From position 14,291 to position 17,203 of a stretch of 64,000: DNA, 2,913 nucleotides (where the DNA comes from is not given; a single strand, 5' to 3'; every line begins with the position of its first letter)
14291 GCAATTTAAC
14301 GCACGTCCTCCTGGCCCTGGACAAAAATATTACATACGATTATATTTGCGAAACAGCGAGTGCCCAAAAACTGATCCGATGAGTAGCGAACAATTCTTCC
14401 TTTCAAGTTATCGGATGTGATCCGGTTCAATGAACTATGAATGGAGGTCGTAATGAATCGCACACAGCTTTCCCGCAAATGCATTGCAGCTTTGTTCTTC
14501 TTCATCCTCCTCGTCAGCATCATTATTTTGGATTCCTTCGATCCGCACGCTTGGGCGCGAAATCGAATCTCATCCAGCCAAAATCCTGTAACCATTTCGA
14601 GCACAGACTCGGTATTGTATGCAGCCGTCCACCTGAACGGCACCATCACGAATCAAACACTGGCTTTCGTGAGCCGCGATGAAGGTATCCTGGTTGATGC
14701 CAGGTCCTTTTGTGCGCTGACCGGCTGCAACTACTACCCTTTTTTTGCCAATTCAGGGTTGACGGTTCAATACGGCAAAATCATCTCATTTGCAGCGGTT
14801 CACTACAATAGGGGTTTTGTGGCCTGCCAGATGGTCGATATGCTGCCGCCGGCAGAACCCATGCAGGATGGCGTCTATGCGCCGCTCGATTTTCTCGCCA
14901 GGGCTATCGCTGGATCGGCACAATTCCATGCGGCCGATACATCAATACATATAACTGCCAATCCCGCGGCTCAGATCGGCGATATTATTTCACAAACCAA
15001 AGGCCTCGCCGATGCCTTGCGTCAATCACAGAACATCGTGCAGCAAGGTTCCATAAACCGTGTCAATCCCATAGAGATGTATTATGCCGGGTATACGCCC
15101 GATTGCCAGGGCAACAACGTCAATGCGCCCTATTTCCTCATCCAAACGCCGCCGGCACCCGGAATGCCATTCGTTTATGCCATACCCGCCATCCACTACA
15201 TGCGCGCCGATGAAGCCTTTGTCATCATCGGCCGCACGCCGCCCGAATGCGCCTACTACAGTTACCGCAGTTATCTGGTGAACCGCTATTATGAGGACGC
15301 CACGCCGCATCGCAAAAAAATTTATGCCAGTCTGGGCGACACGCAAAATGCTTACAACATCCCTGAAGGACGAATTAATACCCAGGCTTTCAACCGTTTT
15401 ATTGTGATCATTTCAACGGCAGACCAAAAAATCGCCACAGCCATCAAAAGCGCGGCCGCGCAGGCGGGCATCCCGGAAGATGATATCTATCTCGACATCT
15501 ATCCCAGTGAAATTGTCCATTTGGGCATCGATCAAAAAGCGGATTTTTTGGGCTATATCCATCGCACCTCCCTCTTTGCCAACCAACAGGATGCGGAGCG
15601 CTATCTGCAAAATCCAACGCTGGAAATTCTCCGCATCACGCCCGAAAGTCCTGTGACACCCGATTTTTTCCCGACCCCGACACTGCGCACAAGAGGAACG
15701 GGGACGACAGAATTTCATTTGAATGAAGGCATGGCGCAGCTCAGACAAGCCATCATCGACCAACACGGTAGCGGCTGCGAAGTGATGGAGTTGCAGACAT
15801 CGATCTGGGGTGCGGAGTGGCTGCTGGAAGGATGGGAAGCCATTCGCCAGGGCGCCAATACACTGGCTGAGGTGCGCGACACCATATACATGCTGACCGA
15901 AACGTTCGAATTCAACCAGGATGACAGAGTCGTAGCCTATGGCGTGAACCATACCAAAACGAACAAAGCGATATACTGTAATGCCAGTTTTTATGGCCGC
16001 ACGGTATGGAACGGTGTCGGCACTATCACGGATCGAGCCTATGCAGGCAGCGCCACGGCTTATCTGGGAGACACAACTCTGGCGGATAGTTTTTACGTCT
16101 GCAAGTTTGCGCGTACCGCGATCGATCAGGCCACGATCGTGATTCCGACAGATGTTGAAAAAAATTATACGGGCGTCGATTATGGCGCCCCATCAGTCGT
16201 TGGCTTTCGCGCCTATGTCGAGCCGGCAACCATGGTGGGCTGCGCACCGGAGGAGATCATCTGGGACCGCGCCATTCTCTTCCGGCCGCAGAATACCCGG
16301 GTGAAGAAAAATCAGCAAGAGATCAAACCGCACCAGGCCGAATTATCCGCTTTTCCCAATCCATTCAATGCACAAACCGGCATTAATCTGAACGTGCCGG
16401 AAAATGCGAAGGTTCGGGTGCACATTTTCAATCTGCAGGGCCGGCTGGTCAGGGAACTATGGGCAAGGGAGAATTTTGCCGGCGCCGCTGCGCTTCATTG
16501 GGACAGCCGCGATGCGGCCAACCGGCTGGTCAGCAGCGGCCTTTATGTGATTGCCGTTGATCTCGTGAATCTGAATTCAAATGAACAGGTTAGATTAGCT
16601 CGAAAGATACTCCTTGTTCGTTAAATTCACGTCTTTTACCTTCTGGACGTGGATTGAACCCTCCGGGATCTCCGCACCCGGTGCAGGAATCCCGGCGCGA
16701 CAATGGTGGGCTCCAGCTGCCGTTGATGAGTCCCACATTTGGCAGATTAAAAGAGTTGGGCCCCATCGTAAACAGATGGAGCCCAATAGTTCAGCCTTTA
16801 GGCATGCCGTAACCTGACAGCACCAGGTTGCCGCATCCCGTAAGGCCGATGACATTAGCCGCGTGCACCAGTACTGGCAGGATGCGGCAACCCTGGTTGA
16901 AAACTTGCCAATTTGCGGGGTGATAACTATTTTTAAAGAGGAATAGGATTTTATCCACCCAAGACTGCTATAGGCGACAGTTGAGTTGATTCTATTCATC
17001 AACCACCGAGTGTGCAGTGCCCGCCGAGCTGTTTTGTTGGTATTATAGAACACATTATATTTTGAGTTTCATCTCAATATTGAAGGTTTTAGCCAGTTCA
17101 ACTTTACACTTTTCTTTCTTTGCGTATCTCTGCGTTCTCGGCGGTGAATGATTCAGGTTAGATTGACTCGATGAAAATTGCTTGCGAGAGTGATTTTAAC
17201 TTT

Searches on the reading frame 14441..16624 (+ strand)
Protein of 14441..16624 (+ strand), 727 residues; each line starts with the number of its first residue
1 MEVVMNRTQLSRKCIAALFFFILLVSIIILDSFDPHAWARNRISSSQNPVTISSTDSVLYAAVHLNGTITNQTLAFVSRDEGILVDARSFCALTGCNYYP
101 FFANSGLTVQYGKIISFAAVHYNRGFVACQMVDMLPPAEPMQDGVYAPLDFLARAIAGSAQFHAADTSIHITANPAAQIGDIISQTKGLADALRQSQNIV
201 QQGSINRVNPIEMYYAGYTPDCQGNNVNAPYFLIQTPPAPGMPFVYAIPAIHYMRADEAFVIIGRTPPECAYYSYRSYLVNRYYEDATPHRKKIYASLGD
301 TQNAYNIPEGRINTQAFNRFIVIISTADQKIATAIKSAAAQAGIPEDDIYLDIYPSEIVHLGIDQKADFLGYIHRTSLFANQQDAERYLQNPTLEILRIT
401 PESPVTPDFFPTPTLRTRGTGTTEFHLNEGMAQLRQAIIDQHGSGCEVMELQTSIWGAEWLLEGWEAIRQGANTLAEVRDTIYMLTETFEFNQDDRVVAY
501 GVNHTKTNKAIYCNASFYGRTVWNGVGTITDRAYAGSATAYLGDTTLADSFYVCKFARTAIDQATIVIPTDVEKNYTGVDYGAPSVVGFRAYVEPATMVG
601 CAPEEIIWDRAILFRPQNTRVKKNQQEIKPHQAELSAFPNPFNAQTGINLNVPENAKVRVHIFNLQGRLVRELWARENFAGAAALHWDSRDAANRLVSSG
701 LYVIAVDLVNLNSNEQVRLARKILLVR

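Call 8: search_protein_families(library=ncbifam, proteins=[window:14441-16624:+], max_evalue=0.01)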
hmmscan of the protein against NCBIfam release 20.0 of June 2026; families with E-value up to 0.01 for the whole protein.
window:14441-16624:+ (727 aa): 7 families
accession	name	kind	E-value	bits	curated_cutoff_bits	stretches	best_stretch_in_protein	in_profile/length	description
NF033707.1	T9SS_sortase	equivalog_domain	1.9e-08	32.4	420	1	629-725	993-1094/1095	type IX secretion system sortase PorU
NF052323.1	T9SSA_dep_M6i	equivalog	9.9e-06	23.8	600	1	620-716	944-1033/1043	T9SS-dependent M6-like inactivated metalloprotease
NF005176.1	PRK06655.1-1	equivalog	4e-05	23.6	230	1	645-717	87-158/197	flagellar hook assembly protein FlgD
TIGR04183.1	Por_Secre_tail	domain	4.7e-05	23.3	23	1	638-706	2-58/72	T9SS type A sorting domain-containing protein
NF052228.1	T9SS_PorZ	equivalog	0.00047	18.7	260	1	631-706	669-740/757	type IX secretion system anionic LPS delivery protein PorZ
NF038113.1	T9SSA_dep_M36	equivalog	0.00083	17.6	885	1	626-716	786-865/869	T9SS-dependent M36 family metallopeptidase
NF009276.0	PRK12633.1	equivalog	0.0031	17.3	383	0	647-714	121-187/234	flagellar basal body rod modification protein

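Call 9: search_protein_families(library=pfam, proteins=[window:14441-16624:+], max_evalue=0.01)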
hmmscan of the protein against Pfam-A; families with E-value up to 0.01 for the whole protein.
window:14441-16624:+ (727 aa): 2 families
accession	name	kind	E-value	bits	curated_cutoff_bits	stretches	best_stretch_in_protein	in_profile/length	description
PF13860.13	FlgD_ig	-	3.1e-06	27.5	27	1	645-707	11-74/79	FlgD Ig-like domain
PF18962.6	Por_Secre_tail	-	0.00022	21.9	27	1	638-677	2-35/75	Secretion system C-terminal sorting domain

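Call 13: find_homologous_proteins(query=window:14441-16621:+)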
Query window:14441-16621:+ (727 aa): 66 proteins with E <= 0.001 among 8000 candidates.
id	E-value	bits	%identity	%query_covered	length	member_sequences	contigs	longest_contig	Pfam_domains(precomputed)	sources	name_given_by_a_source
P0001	0.0e+0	1663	100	99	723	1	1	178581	PF13860.13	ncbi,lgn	-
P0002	1.9e-252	857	52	100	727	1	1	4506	PF18962.8,PF13860.13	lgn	-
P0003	3.9e-251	853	52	99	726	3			PF18962.8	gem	-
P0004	1.4e-236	805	85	58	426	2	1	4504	-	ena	-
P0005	3.8e-228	777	48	98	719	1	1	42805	PF18962.8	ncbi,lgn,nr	ncbi:T9SS type A sorting domain-containing protein [candidate division KSB1 bacterium]|nr:T9SS type 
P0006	1.5e-218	746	47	98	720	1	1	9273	PF18962.8,PF13860.13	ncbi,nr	ncbi:T9SS type A sorting domain-containing protein [candidate division KSB1 bacterium]|nr:T9SS type 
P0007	4.5e-215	734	48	96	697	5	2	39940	PF18962.8,PF13860.13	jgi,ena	-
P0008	2.1e-208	712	51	84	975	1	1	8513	PF18962.8,PF02230.23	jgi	-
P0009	6.3e-207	707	50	85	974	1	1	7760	PF18962.8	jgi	jgi:poly(3-hydroxybutyrate) depolymerase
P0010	1.1e-206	706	51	85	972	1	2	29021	PF18962.8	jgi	jgi:poly(3-hydroxybutyrate) depolymerase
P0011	6.4e-206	704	49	88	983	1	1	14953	PF18962.8,PF13860.13,PF02230.23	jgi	-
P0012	4.2e-205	701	46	96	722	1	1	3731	PF18962.8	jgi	jgi:hypothetical protein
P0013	6.8e-204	697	48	85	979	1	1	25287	PF18962.8,PF13860.13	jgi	-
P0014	3.3e-203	695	51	85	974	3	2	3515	PF18962.8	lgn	-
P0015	5.4e-203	694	46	99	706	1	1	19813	PF18962.8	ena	-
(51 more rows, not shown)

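Call 17: find_encoding_contigs(protein=P0001, flank=6000, max_places=3)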
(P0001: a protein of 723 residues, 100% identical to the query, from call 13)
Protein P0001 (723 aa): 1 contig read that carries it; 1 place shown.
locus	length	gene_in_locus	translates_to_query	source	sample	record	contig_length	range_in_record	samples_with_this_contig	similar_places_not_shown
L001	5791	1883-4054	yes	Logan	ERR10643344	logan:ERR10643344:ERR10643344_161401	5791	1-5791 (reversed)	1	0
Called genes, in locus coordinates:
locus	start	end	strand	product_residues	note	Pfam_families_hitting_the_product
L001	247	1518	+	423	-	-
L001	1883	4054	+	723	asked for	PF13860:FlgD_ig (weak)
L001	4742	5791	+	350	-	?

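Call 18: find_encoding_contigs(protein=P0005, flank=6000, max_places=3)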
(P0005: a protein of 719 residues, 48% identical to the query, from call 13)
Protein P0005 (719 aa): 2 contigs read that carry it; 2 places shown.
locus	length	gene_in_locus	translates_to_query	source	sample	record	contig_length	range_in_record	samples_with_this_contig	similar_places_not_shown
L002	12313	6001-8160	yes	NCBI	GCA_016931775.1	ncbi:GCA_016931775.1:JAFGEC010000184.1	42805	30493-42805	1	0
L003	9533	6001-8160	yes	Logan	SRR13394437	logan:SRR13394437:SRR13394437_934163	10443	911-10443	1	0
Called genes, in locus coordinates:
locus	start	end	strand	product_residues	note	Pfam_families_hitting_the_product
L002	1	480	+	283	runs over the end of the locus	PF02254:TrkA_N, PF22614:Slo-like_RCK, PF06241:Castor_Poll_mid (faint), PF03493:BK_channel_a (faint)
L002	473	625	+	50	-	-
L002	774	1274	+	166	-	PF08212:Lipocalin_2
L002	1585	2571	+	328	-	PF00150:Cellulase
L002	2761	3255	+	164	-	PF12675:DUF3795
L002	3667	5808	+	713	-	PF18962:Por_Secre_tail (faint), PF00331:Glyco_hydro_10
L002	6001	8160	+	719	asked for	PF18962:Por_Secre_tail (weak)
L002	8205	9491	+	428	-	PF04616:Glyco_hydro_43, PF18962:Por_Secre_tail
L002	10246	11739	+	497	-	-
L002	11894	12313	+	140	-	PF13620:CarboxypepD_reg, PF13715:CarbopepD_reg_2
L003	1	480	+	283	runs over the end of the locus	PF02254:TrkA_N, PF22614:Slo-like_RCK, PF06241:Castor_Poll_mid (faint), PF03493:BK_channel_a (faint)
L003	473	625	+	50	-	-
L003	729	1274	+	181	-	PF08212:Lipocalin_2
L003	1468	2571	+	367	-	PF00150:Cellulase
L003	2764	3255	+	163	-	PF12675:DUF3795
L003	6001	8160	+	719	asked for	PF18962:Por_Secre_tail (weak)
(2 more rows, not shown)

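Call 19: find_encoding_contigs(protein=P0007, flank=6000, max_places=3)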
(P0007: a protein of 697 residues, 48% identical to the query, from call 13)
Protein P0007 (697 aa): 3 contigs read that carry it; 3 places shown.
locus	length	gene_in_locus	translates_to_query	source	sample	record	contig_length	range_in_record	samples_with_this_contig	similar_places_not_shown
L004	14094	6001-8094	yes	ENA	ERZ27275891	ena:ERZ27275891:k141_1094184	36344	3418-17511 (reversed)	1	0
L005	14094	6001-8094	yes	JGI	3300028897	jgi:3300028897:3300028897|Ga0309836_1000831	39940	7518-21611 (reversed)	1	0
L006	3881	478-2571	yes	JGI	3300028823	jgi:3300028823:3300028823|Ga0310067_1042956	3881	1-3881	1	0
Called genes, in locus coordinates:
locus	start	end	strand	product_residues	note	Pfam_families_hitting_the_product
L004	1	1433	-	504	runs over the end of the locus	-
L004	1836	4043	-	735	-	PF00266:Aminotran_5, PF01041:DegT_DnrJ_EryC1, PF01212:Beta_elim_lyase, PF00586:AIRS, PF02769:AIRS_C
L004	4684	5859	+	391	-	PF02230:Abhydrolase_2 (weak), PF18962:Por_Secre_tail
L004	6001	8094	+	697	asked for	PF13860:FlgD_ig (weak), PF18962:Por_Secre_tail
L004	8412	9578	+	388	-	PF02230:Abhydrolase_2, PF18962:Por_Secre_tail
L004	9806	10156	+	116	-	-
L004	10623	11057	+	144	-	PF07366:SnoaL, PF12680:SnoaL_2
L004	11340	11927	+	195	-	-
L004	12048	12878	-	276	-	PF00246:Peptidase_M14, PF10994:DUF2817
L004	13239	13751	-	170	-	PF04290:DctQ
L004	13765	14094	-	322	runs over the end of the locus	PF03480:DctP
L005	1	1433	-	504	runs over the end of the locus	-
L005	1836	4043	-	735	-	PF00266:Aminotran_5, PF01041:DegT_DnrJ_EryC1, PF01212:Beta_elim_lyase, PF00586:AIRS, PF02769:AIRS_C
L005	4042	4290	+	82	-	-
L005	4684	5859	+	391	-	PF02230:Abhydrolase_2 (weak), PF18962:Por_Secre_tail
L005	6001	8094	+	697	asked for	PF13860:FlgD_ig (weak), PF18962:Por_Secre_tail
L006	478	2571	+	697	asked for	PF13860:FlgD_ig (weak), PF18962:Por_Secre_tail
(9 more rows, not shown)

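Call 20: find_encoding_contigs(protein=P0004, flank=6000, max_places=4)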
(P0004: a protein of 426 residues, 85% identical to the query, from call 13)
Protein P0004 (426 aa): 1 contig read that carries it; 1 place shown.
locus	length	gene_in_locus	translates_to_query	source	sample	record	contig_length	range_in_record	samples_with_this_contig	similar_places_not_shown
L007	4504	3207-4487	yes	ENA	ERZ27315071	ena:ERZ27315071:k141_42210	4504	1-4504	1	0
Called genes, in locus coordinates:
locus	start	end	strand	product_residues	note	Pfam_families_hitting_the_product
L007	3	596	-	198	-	?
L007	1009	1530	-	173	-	PF20009:GEVED, PF13860:FlgD_ig (weak)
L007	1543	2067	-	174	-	-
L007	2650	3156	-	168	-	PF13474:SnoaL_3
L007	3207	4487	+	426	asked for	-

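Call 21: find_encoding_contigs(protein=P0002, flank=6000, max_places=4)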
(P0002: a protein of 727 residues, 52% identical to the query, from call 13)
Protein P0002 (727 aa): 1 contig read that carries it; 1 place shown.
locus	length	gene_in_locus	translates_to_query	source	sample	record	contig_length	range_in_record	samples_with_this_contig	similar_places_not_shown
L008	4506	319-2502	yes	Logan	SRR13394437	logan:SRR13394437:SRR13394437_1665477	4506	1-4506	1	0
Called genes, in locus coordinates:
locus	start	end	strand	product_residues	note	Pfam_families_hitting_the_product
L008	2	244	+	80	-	?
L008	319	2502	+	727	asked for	PF18962:Por_Secre_tail, PF13860:FlgD_ig (weak)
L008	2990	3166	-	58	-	-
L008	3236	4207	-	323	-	PF01408:GFO_IDH_MocA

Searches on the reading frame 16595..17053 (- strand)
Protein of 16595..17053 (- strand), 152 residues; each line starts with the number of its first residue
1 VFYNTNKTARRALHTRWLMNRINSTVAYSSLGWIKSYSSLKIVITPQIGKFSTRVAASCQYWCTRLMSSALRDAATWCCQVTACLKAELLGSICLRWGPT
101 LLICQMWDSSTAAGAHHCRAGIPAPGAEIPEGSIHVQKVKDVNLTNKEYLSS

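Call 52: search_protein_families(library=pfam, proteins=[window:16595-17053:-], max_evalue=0.001)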
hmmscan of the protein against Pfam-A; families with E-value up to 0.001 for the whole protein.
window:16595-17053:- (152 aa): 0 families
